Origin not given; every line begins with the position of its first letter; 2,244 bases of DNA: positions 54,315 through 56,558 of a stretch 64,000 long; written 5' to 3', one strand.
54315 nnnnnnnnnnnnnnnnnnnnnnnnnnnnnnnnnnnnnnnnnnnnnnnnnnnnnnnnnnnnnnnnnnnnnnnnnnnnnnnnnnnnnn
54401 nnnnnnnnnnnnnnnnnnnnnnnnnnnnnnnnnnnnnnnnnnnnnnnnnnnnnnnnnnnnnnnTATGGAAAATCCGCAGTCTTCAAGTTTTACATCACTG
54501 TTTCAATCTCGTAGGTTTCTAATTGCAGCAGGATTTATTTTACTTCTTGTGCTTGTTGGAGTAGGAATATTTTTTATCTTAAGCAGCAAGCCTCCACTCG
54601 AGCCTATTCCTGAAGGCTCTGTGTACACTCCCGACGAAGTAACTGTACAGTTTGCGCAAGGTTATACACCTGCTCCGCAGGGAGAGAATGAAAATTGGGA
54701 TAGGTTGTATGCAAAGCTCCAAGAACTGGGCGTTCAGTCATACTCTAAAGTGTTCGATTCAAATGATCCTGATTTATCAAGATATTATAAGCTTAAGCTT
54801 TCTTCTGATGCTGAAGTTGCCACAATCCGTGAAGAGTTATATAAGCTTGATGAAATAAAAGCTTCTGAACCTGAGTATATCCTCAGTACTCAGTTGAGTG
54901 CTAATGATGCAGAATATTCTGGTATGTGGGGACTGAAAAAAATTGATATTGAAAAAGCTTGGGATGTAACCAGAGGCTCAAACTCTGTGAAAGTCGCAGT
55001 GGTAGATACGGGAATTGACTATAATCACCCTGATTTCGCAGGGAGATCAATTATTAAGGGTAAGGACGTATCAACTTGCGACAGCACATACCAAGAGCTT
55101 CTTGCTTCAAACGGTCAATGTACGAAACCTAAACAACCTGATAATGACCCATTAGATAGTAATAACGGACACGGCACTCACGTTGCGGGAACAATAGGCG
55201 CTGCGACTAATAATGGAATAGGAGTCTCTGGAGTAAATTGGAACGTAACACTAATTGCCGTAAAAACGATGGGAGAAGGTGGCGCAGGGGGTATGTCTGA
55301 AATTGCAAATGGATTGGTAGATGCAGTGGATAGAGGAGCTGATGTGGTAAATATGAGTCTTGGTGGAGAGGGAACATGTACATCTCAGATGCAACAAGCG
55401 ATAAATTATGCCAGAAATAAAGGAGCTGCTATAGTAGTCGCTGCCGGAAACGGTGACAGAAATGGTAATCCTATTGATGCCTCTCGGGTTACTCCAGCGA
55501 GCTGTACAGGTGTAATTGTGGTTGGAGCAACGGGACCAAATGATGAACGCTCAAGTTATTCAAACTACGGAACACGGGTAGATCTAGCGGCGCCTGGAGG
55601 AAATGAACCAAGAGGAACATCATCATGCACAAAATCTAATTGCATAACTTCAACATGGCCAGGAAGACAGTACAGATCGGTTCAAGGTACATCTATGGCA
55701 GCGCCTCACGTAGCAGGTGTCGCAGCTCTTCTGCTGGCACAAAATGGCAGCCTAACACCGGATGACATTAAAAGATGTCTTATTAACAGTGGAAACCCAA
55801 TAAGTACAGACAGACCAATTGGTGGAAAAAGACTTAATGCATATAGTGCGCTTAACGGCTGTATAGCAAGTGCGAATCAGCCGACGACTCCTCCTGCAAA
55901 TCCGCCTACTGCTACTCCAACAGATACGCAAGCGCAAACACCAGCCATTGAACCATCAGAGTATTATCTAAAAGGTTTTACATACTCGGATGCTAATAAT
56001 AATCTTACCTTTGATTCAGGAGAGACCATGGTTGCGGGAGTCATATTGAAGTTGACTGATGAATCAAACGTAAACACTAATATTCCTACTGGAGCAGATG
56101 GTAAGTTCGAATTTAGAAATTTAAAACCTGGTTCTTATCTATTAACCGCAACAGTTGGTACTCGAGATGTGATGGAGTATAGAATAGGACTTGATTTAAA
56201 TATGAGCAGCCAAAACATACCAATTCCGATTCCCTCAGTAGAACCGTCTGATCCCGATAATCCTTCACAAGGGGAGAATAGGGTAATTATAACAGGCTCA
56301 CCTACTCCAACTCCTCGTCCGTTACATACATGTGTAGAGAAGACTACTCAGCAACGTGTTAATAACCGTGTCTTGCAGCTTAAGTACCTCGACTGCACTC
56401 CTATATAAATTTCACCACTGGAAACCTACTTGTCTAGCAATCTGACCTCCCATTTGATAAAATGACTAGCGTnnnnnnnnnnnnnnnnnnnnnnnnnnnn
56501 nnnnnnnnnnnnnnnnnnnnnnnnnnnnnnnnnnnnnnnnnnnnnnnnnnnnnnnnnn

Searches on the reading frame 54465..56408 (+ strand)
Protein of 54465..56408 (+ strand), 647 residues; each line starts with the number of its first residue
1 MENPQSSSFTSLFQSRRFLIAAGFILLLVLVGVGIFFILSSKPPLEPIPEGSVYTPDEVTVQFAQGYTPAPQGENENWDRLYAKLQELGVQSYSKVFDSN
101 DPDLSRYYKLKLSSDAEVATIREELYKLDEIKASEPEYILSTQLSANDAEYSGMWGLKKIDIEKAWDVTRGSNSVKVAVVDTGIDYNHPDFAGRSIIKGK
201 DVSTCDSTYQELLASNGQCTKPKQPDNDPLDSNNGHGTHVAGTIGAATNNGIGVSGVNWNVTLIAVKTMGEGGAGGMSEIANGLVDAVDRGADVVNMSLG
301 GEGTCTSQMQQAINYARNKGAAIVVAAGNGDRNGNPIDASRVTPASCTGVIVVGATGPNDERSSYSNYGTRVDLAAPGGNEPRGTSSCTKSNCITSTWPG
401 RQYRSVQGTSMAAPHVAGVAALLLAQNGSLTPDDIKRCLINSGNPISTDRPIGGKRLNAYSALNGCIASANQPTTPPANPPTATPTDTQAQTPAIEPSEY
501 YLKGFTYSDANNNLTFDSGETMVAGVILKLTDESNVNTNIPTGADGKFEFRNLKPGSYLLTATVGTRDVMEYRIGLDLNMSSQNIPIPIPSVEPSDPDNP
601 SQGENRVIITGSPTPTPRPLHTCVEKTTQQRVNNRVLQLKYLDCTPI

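Call 5: search_protein_families(library=pfam, proteins=[window:54465-56408:+], max_evalue=0.01)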
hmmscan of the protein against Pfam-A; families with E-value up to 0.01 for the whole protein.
window:54465-56408:+ (647 aa): 5 families
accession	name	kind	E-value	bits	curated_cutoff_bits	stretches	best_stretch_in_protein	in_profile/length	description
PF00082.27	Peptidase_S8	-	7.1e-65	219.6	21.8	1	173-443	2-273/288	Subtilase family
PF17210.9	SdrD_B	-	5.3e-09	36.7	29.7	1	505-564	6-66/112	SdrD B-like domain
PF13620.12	CarboxypepD_reg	-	1.6e-05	25.6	32.3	1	520-563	11-55/82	Carboxypeptidase regulatory-like domain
PF17802.7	SpaA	-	0.00014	22.4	23.1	1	519-561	12-57/91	Prealbumin-like fold domain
PF09430.16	EMC7_beta-sandw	-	0.0043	17.7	26.6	1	530-564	14-47/122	ER membrane protein complex subunit 7, beta-sandwich domain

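Call 61: search_protein_families(library=ncbifam, proteins=[window:54465-56408:+], max_evalue=0.001)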
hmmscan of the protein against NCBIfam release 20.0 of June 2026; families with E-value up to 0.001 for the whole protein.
window:54465-56408:+ (647 aa): 7 families
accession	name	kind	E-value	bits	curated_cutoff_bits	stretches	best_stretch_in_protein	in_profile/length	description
TIGR03921.1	T7SS_mycosin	equivalog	1.3e-49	169.2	278.75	1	161-491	2-316/353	type VII secretion-associated serine protease mycosin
NF033595.1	denti_PrtP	equivalog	9e-35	120.3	300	2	295-449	342-484/606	dentilisin complex serine proteinase subunit PrtP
TIGR03895.1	protease_PatA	subfamily_domain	2.3e-16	59.7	421.05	1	236-450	1-207/606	PatA/PatG family cyanobactin maturation protease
NF051851.1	AtpSerPepEprS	equivalog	4.8e-16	58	1700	1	145-266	39-147/988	autotransporter serine peptidase EprS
NF040553.1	SGO_0316_fam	subfamily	6.1e-11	40.7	1400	1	233-334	357-468/1486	SGO_0316/SGO_0317 family LPXTG-anchored serine peptidase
NF049966.1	QH_SP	equivalog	8.1e-11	41.7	165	1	225-439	31-207/219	subtilisin-like serine protease QhpE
NF040809.1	germ_prot_CspBA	exception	0.00023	18.9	1250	0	392-424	441-473/1099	bifunctional germination protease/germinant receptor pseudoprotease CspBA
